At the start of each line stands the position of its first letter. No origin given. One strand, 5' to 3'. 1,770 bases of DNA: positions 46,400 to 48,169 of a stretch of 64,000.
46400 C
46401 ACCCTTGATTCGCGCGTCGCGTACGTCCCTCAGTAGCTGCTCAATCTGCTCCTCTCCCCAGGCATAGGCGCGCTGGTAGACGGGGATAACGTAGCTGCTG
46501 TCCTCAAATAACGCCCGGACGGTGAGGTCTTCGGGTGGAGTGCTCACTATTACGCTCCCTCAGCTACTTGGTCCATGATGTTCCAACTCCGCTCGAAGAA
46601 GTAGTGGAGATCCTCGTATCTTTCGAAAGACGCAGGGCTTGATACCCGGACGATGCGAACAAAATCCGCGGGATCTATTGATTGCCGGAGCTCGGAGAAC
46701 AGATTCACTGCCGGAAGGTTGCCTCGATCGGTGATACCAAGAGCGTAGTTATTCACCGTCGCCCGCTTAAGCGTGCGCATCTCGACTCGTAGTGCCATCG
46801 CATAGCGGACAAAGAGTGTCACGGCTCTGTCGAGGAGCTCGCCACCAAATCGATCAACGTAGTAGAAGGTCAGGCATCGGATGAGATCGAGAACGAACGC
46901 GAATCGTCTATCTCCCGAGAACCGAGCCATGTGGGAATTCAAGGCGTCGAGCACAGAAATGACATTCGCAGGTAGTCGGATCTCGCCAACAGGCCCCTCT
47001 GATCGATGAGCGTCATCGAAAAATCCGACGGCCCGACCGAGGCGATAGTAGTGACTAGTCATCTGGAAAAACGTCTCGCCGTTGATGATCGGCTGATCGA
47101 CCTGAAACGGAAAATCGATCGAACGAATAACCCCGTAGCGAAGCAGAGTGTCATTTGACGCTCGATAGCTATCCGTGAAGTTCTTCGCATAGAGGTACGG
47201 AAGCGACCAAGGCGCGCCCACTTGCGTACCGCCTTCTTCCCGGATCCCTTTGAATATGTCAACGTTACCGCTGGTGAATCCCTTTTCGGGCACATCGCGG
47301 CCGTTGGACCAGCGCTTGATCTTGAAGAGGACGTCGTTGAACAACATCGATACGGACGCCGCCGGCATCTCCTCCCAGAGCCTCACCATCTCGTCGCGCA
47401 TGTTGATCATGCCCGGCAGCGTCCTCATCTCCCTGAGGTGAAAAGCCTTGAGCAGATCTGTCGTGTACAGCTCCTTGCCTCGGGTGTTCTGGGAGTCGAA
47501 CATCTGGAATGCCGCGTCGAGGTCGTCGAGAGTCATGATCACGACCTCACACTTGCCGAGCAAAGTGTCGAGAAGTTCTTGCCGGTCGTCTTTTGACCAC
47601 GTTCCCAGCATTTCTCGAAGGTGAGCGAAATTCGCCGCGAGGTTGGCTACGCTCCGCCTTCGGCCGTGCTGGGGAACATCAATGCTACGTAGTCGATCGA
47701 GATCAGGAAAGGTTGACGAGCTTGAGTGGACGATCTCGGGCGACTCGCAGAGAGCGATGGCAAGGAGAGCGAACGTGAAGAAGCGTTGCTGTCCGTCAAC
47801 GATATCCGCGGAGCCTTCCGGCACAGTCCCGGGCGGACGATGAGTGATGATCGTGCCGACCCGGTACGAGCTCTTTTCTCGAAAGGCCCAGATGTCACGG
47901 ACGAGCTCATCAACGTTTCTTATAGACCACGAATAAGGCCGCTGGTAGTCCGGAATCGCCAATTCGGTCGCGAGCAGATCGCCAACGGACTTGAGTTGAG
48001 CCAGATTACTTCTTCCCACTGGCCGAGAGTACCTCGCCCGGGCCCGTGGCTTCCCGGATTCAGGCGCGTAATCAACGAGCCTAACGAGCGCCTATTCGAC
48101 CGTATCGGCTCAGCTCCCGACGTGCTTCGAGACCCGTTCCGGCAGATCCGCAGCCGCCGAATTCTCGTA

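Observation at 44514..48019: Paired-DUF262 cassette: a DUF262-only protein translationally coupled to a DUF262+DUF1524 nuclease, a candidate undescribed defence system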

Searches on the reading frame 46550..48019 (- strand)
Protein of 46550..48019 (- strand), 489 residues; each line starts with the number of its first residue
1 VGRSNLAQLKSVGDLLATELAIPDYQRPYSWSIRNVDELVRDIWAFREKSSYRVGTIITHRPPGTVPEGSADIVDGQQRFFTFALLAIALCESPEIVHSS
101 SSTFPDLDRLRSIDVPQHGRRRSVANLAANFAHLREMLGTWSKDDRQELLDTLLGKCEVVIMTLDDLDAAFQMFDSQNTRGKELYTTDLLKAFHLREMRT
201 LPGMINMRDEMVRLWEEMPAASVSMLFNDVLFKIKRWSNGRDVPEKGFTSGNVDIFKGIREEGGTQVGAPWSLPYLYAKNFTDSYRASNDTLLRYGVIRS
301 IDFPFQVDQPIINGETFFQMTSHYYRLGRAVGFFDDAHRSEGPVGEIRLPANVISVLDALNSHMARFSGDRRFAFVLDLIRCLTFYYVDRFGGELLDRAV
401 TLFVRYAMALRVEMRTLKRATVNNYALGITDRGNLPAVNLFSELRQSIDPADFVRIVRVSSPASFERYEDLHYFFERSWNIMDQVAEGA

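Call 3: search_protein_families(library=pfam, proteins=[window:46550-48019:-], max_evalue=0.1)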
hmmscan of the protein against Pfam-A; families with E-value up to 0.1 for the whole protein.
window:46550-48019:- (489 aa): 2 families
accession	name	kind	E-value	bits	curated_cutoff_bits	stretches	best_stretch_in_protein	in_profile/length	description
PF25202.1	DUF7834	-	4.3e-47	161.4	27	1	208-457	2-220/235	Family of unknown function (DUF7834)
PF03235.19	GmrSD_N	-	1.6e-25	90.8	33.2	1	20-194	12-198/199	GmrSD restriction endonuclease, N-terminal domain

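Call 4: search_protein_families(library=padloc, proteins=[window:46550-48019:-], max_evalue=0.1)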
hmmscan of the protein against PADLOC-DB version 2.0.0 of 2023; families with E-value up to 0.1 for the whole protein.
window:46550-48019:- (489 aa): 30 families (the best 25 are shown)
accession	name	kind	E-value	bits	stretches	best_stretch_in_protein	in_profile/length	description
PDLC04157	HEC-06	-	7.5e-25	85.5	2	8-90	10-92/558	-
PDLC02691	Orf5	-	1.6e-21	74.5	2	16-110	17-110/579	Orf5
PDLC02695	Orf5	-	3e-21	73.4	2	10-98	8-106/601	Orf5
PDLC04154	HEC-06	-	1.6e-20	71.3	2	11-93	13-95/569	-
PDLC04155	HEC-06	-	1.1e-19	68.4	2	8-90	8-90/562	-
PDLC02687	Orf5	-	9.1e-17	59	2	15-92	11-88/543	Orf5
PDLC02693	Orf5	-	1.6e-16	58.4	2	21-98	10-91/543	Orf5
PDLC02686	Orf5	-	4.9e-16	56.3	2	8-88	9-94/566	Orf5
PDLC02701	Orf5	-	1.1e-13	48.5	2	20-91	20-100/596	Orf5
PDLC02786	SspE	-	8.1e-12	42.3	1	19-98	23-113/766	SspE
PDLC02694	Orf5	-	9.1e-12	42.4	2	14-49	10-47/574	Orf5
PDLC02690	Orf5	-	1.2e-11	42.2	2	21-101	11-88/531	Orf5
PDLC02700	Orf5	-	1.4e-11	41.8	1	11-91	2-84/555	Orf5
PDLC02792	SspE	-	1.5e-11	41.4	1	7-100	8-120/771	SspE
PDLC02699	Orf5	-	9.7e-11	39.1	2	156-198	178-220/530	Orf5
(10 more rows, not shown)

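Call 5: search_protein_families(library=ncbifam, proteins=[window:46550-48019:-], max_evalue=0.1)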
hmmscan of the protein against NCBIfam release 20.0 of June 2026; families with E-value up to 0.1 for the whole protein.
window:46550-48019:- (489 aa): 0 families

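Call 10: find_homologous_proteins(query=window:46550-48019:-)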
Query window:46550-48019:- (489 aa): 155 proteins with E <= 0.001 among 8000 candidates; the best 120 are listed.
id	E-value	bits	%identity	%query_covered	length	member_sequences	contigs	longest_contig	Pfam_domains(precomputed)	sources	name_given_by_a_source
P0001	0.0e+0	1075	100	96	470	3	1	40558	PF25202.2,PF03235.20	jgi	-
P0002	2.8e-150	519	50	95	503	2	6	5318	PF25202.2,PF03235.20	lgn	-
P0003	1.9e-148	513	49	99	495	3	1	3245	PF25202.2,PF03235.20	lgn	-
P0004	4.9e-145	502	48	96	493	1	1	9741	PF25202.2,PF03235.20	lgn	-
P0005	9.5e-144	498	49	96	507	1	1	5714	PF25202.2,PF03235.20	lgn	-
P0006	3.0e-141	490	49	96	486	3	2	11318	PF25202.2,PF03235.20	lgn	-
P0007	1.4e-140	487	50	95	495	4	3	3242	PF25202.2,PF03235.20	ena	-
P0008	4.7e-140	486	49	96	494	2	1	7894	PF25202.2,PF03235.20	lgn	-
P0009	1.7e-137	477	48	97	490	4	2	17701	PF25202.2,PF03235.20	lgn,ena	-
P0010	3.7e-132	460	49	90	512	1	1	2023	PF25202.2,PF03235.20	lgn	-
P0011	3.3e-123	430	44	96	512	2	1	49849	PF25202.2,PF03235.20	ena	-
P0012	3.1e-122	427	46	97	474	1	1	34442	PF25202.2,PF03235.20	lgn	-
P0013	7.7e-122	426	45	96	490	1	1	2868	PF25202.2,PF03235.20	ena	-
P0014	3.5e-121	423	45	96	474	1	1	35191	PF25202.2,PF03235.20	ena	-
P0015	3.7e-121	423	47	97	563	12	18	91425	PF25202.2,PF03235.20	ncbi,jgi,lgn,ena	ncbi:MAG: DUF262 domain-containing protein [Nocardioidaceae bacterium]|jgi:hypothetical protein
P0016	4.6e-121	423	46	96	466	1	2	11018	PF25202.2,PF03235.20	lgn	-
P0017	6.3e-121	423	46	96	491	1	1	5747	PF25202.2,PF03235.20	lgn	-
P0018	1.2e-120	422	45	96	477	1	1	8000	PF25202.2,PF03235.20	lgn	-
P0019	4.3e-120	420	45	96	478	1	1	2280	PF25202.2,PF03235.20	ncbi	-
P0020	3.1e-119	417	44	97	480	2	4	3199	PF25202.2,PF03235.20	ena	-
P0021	4.0e-117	410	44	96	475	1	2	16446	PF25202.2,PF03235.20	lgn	-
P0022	4.8e-116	406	45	96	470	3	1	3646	PF25202.2,PF03235.20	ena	-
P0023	2.1e-114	401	44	96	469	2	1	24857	PF25202.2,PF03235.20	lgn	-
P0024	1.7e-112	395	44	96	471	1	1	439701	PF25202.2,PF03235.20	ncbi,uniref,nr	ncbi:DUF262 domain-containing protein [Demequina sp. NBRC 110057]|uniref:DUF262 domain-containing pr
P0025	3.1e-111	391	45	93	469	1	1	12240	PF25202.2,PF03235.20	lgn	-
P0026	5.4e-111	390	43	94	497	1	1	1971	PF25202.2,PF03235.20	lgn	-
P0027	1.0e-110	389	44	92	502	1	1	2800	PF25202.2,PF03235.20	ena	-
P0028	1.5e-110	388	43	96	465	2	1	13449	PF25202.2,PF03235.20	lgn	-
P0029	2.0e-109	385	44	89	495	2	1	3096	PF25202.2,PF03235.20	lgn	-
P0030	3.5e-109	384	45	92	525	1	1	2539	PF25202.2,PF03235.20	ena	-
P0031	3.5e-109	384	43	96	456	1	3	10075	PF25202.2,PF03235.20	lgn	-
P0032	3.6e-109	384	44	96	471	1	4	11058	PF25202.2,PF03235.20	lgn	-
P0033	1.3e-108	382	43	96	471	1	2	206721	PF25202.2,PF03235.20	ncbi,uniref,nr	ncbi:DUF262 domain-containing protein [Demequina sp. SYSU T00039]|uniref:DUF262 domain-containing pr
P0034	2.0e-108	381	44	94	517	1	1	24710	PF25202.2,PF03235.20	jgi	jgi:hypothetical protein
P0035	2.5e-108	381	44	96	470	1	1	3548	PF25202.2,PF03235.20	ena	-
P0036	1.7e-107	378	46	91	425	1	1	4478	PF25202.2,PF03235.20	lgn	-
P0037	1.4e-106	375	46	90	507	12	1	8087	PF25202.2,PF03235.20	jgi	jgi:hypothetical protein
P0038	6.5e-106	373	44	92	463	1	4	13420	PF25202.2,PF03235.20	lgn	-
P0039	1.1e-105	372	42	95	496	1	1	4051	PF25202.2,PF03235.20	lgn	-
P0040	1.7e-104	368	43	91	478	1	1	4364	PF25202.2,PF03235.20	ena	-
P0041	4.3e-103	364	41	94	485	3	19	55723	PF25202.2,PF03235.20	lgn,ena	-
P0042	7.0e-103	363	41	94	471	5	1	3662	PF25202.2,PF03235.20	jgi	-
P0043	1.0e-102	362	44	92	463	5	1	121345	PF25202.2,PF03235.20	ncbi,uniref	ncbi:hypothetical protein ABIE38_003499 [Dietzia sp. 2505]|uniref:DUF262 domain-containing protein n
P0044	1.2e-102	362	43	89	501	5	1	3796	PF25202.2,PF03235.20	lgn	-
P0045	5.6e-102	360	41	93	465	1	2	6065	PF25202.2,PF03235.20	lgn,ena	-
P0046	1.7e-101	358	42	89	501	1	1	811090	PF25202.2,PF03235.20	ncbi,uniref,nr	ncbi:DUF262 domain-containing protein [Arthrobacter crusticola]|uniref:DUF262 domain-containing prot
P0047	7.6e-101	356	42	91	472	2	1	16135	PF25202.2,PF03235.20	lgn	-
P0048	2.6e-100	355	43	93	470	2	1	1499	PF25202.2,PF03235.20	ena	-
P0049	6.0e-100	353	42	91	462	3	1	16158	PF25202.2,PF03235.20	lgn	-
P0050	1.4e-99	352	42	91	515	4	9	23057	PF25202.2,PF03235.20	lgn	-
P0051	1.5e-99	352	43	91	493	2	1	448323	PF25202.2,PF03235.20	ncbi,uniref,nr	ncbi:DUF262 domain-containing protein [Agrococcus sediminis]|uniref:DUF262 domain-containing protein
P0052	7.9e-99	350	42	92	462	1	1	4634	PF25202.2,PF03235.20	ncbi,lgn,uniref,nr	ncbi:DUF262 domain-containing protein [Terracoccus luteus]|uniref:DUF262 domain-containing protein n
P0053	8.2e-99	350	40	94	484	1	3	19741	PF25202.2,PF03235.20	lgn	-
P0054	3.7e-96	341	39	92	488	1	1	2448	PF25202.2,PF03235.20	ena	-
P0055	1.7e-94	335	46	73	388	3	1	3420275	PF25202.2,PF03235.20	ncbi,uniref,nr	ncbi:DUF262 domain-containing protein [Serinicoccus marinus]|uniref:DUF262 domain-containing protein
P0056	6.1e-94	334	40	91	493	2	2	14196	PF25202.2,PF03235.20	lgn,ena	-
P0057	3.8e-93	331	41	91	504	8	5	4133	PF25202.2,PF03235.20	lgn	-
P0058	4.1e-92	328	40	91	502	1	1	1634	PF25202.2,PF03235.20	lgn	-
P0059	1.3e-91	326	39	94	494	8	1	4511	PF25202.2,PF03235.20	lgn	-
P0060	3.6e-91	324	40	92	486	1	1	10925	PF25202.2,PF03235.20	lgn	-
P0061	9.6e-91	323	39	91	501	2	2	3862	PF25202.2,PF03235.20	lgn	-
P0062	1.6e-90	322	40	92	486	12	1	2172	PF25202.2,PF03235.20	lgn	-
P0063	4.3e-90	321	49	68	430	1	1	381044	PF25202.2,PF03235.20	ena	-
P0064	5.3e-90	321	41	91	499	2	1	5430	PF25202.2,PF03235.20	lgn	-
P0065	8.2e-90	320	37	95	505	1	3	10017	PF25202.2,PF03235.20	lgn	-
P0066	1.1e-89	320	41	91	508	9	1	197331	PF25202.2,PF03235.20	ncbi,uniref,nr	ncbi:RloF [Brevibacterium yomogidense]|uniref:RloF n=2 Tax=Brevibacterium yomogidense TaxID=946573 R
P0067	1.7e-88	316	39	89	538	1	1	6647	PF25202.2,PF03235.20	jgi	jgi:hypothetical protein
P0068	1.9e-88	315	40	91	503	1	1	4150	PF25202.2,PF03235.20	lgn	-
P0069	5.9e-88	314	40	91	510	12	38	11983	PF25202.2,PF03235.20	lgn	-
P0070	9.6e-88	313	39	91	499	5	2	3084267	PF25202.2,PF03235.20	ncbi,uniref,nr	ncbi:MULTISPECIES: DUF262 domain-containing protein [unclassified Arthrobacter]|uniref:DUF262 domain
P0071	1.5e-87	312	39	92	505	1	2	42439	PF25202.2,PF03235.20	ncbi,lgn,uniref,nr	ncbi:DUF262 domain-containing protein [Kocuria rosea]|uniref:DUF262 domain-containing protein n=1 Ta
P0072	2.4e-87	312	40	92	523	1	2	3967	PF25202.2,PF03235.20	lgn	-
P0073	2.6e-87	312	40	92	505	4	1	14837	PF25202.2,PF03235.20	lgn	-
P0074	3.6e-87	311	38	91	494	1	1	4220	PF25202.2,PF03235.20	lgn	-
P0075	4.5e-87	311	39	91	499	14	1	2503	PF25202.2,PF03235.20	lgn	-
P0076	4.2e-86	308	38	92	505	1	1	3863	PF25202.2,PF03235.20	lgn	-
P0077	6.5e-86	307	38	91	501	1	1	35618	PF25202.2,PF03235.20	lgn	-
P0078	2.3e-85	305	37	92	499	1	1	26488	PF25202.2,PF03235.20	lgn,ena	-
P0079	4.6e-85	304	46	66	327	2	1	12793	PF25202.2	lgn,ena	-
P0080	8.8e-85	303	39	91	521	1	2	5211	PF25202.2,PF03235.20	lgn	-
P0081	1.1e-84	303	38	91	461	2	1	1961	PF25202.2,PF03235.20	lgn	-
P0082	2.7e-84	302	37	95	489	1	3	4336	PF25202.2,PF03235.20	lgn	-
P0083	6.2e-84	301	47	66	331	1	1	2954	PF25202.2,PF03235.20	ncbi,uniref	ncbi:DUF262 domain-containing protein, partial [Dietzia cinnamea]|uniref:DUF262 domain-containing pr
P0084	3.9e-82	295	38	91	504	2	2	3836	PF25202.2,PF03235.20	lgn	-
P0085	1.8e-81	292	38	94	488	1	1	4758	PF25202.2,PF03235.20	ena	-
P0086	4.8e-81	291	38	92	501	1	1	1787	PF25202.2,PF03235.20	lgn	-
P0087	1.1e-80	290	36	92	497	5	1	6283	PF25202.2,PF03235.20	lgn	-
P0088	2.1e-80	289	38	94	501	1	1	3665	PF25202.2,PF03235.20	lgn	-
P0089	7.3e-80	287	38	90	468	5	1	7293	PF25202.2,PF03235.20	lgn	-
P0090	1.2e-78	283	38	85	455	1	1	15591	PF25202.2,PF03235.20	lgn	-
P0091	6.4e-78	281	45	65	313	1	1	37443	PF25202.2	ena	-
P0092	1.1e-77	280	37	93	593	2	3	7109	PF25202.2,PF03235.20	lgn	-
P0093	1.7e-75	273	37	93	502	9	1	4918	PF25202.2,PF03235.20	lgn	-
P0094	6.4e-71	258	47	58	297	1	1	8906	PF25202.2,PF03235.20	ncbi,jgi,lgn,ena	-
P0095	1.6e-66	243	35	82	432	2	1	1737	PF25202.2,PF03235.20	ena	-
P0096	3.0e-64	236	32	92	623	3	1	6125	PF25202.2,PF03235.20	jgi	jgi:hypothetical protein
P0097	4.4e-64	235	34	91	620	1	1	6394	PF25202.2,PF03235.20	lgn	-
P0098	2.7e-63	232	34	91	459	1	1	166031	PF25202.2,PF03235.20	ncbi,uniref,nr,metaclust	ncbi:hypothetical protein OR1_02757 [Geobacter sp. OR-1]|uniref:DUF262 domain-containing protein n=1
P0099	4.1e-62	229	43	55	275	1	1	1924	PF25202.2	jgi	jgi:hypothetical protein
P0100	5.0e-59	218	36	85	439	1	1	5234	PF25202.2,PF03235.20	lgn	-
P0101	1.0e-58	217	36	84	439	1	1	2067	PF25202.2,PF03235.20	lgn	-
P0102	1.6e-58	217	36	84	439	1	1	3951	PF25202.2,PF03235.20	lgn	-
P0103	7.6e-58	214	31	91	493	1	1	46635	PF25202.2,PF03235.20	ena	-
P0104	2.4e-56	210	31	94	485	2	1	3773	PF25202.2,PF03235.20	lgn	-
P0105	3.4e-56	209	46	54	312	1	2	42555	PF25202.2,PF03235.20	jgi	jgi:hypothetical protein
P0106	1.2e-55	207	33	92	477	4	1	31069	PF25202.2,PF03235.20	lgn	-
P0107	3.0e-54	203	33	86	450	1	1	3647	PF25202.2,PF03235.20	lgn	-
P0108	1.8e-53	200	35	67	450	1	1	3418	PF25202.2,PF03235.20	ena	-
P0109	4.6e-53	199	34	85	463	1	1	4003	PF25202.2,PF03235.20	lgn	-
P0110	1.8e-52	197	33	89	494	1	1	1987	PF25202.2,PF03235.20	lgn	-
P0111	2.0e-52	197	31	91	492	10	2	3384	PF25202.2,PF03235.20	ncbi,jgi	jgi:uncharacterized protein with ParB-like and HNH nuclease domain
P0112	2.6e-52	196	30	92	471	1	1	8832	PF25202.2,PF03235.20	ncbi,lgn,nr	ncbi:DUF262 domain-containing protein [Bacteroidales bacterium OttesenSCG-928-L19]|nr:DUF262 domain-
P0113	1.1e-51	194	32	92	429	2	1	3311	PF25202.2,PF03235.20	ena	-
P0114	9.3e-51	191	34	86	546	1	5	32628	PF25202.2,PF03235.20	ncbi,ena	-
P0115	8.0e-50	188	31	93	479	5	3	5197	PF25202.2,PF03235.20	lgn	-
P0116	1.6e-49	187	33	86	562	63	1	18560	PF25202.2,PF03235.20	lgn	-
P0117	1.5e-48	184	33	94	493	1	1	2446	PF25202.2,PF03235.20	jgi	jgi:hypothetical protein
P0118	4.7e-48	182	32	87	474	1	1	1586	PF25202.2,PF03235.20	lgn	-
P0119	1.7e-47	180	34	90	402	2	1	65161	PF25202.2,PF03235.20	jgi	jgi:uncharacterized protein with ParB-like and HNH nuclease domain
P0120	2.9e-45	173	33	72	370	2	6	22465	PF25202.2,PF03235.20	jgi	jgi:hypothetical protein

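Call 19: find_related_loci(query=A1, collection=genome_contigs, flank=8000)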
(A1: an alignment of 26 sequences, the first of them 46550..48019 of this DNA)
Query A1 (489 aa) in genome_contigs; peptide patterns used: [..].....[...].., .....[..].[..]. (x = any residue, [..] = any of these).
599 stretches matched a pattern (row limit reached: there are more); 590 encode a relative of the query (tblastn E <= 1e-3); the best 80 are kept; 80 distinct loci.
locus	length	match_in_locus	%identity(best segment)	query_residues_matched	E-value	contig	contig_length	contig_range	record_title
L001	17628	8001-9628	44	9-476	5e-119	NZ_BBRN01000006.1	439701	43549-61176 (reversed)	Demequina sp. NBRC 110057, whole genome shotgun sequence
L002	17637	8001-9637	42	15-471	1e-108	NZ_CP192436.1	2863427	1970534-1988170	Demequina aurantiaca strain ARC0220 chromosome, complete genome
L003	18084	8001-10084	42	11-447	6e-105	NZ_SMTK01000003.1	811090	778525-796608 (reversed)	Arthrobacter crusticola strain SLN-3 ZB100002, whole genome shotgun sequence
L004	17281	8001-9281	43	11-447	3e-104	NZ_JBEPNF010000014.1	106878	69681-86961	Arthrobacter sp. UYEF21 Ga0493857_14, whole genome shotgun sequence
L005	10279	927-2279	38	20-489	1e-98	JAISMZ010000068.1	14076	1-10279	MAG: Coriobacteriales bacterium isolate Im510_bin61 k119_2883145, whole genome shotgun sequence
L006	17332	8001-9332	41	7-450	2e-94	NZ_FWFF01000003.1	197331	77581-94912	Brevibacterium yomogidense strain B Co 03.10, whole genome shotgun sequence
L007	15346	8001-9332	41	7-450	5e-95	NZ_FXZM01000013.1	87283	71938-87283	Brevibacterium jeotgali strain SJ5-8, whole genome shotgun sequence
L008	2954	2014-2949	47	11-332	8e-91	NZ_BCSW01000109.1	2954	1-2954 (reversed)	Dietzia cinnamea NBRC 102147, whole genome shotgun sequence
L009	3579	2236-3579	37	2-451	1e-83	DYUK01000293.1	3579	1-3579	MAG TPA_asm: Brevibacterium senegalense isolate ChiGjej5B5-7349 c_000000000293_SRA:SRR6323495, whole genome shotgun sequ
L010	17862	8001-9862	34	11-447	4e-77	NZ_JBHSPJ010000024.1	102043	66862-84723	Cytobacillus gottheilii strain CCUG 59876 platanus_K_17_124_24, whole genome shotgun sequence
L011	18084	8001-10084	36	11-427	2e-72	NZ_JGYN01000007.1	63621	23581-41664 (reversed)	Bifidobacterium biavatii DSM 23969 Contig07, whole genome shotgun sequence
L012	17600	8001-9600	34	1-454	2e-71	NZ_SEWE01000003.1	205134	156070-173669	Hymenobacter persicinus strain 1-3-3-3 scf7180000000456, whole genome shotgun sequence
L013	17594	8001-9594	37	11-454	2e-71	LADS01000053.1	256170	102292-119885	MAG: Desulfobulbaceae bacterium BRH_c16a BRHa_1002676, whole genome shotgun sequence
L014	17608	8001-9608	33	11-447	9e-71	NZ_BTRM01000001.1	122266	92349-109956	Aerococcus viridans strain NUITM-VRA1 sequence001, whole genome shotgun sequence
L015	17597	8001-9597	34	1-454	8e-71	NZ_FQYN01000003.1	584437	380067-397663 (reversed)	Hymenobacter daecheongensis DSM 21074, whole genome shotgun sequence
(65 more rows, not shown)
